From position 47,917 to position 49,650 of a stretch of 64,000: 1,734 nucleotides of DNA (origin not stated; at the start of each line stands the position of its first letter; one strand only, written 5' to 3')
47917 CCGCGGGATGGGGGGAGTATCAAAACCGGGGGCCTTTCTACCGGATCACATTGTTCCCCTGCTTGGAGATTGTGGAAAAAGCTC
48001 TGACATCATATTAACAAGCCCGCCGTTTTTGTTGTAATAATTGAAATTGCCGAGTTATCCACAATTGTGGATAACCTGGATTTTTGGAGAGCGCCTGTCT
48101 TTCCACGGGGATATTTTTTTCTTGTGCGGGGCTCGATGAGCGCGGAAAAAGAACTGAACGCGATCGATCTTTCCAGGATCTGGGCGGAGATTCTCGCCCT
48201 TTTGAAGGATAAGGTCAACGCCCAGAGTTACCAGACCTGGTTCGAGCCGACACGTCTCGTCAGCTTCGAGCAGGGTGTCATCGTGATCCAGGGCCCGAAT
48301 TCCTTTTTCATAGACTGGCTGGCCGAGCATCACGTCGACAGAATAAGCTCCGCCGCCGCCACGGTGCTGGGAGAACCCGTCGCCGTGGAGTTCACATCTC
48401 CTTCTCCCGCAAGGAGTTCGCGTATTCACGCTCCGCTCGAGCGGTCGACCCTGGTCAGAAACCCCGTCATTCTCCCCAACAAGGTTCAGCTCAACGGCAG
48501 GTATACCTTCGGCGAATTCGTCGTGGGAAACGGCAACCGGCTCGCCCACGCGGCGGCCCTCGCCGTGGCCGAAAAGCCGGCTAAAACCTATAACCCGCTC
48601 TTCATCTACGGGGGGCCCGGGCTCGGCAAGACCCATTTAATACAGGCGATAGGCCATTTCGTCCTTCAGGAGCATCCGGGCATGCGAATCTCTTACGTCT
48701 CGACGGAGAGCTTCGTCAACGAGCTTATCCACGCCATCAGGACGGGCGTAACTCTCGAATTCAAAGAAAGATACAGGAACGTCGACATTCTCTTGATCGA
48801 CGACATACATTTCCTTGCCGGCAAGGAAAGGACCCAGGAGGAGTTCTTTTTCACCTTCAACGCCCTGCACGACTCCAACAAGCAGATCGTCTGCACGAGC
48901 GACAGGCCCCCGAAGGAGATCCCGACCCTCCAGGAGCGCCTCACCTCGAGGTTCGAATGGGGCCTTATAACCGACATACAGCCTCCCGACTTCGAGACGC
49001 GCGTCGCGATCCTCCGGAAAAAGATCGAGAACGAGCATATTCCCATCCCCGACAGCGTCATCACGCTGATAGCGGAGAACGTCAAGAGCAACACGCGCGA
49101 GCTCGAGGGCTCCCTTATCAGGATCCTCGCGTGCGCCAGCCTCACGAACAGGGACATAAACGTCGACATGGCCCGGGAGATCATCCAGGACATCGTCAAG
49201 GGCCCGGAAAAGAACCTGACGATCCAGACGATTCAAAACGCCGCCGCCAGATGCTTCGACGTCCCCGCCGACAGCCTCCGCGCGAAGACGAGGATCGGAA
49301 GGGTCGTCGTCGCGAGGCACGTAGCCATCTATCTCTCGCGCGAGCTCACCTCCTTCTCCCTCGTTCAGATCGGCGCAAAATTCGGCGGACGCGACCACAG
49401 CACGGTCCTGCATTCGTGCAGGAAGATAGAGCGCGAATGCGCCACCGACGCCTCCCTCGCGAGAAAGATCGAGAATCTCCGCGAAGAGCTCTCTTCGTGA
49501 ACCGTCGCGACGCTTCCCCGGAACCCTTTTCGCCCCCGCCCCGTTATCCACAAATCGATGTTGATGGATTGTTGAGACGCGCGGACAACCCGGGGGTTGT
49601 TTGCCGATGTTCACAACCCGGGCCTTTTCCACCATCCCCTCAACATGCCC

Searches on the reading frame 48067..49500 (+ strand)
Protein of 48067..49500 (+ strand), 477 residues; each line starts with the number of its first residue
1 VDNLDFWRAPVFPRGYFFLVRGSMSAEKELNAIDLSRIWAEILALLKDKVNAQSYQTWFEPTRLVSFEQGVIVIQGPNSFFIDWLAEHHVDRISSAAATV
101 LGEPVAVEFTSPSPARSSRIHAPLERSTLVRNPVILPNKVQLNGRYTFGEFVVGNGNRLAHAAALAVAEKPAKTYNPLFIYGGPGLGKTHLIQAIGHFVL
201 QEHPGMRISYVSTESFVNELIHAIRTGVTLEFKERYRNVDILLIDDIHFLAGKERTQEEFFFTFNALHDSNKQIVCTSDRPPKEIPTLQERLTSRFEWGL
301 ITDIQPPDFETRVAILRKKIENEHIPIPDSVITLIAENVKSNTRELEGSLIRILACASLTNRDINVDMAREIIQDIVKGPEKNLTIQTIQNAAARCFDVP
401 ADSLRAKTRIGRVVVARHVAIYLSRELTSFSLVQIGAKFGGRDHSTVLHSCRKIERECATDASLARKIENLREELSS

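Call 89: search_protein_families(library=pfam, proteins=[window:48067-49500:+], max_evalue=0.001)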
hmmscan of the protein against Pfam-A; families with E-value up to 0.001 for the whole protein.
window:48067-49500:+ (477 aa): 6 families
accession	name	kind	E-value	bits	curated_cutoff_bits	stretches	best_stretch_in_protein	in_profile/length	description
PF00308.24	Bac_DnaA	-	7.9e-71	237.9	23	1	142-303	1-162/162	Bacterial DnaA ATPAse domain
PF08299.17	Bac_DnaA_C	-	6.8e-24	84.1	31.5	1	386-454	1-69/69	Bacterial dnaA protein helix-turn-helix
PF11638.13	DnaA_N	-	8.1e-18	64.3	24.6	1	37-98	2-64/65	DnaA N-terminal domain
PF01695.23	IstB_IS21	-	7.9e-10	39.1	24.1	1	178-281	95-195/238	IstB-like ATP binding protein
PF00004.35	AAA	-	7.5e-09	36.6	21.2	1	179-297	2-128/131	ATPase family associated with various cellular activities (AAA)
PF13401.12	AAA_22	-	0.00059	20.6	27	0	176-234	6-64/130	AAA domain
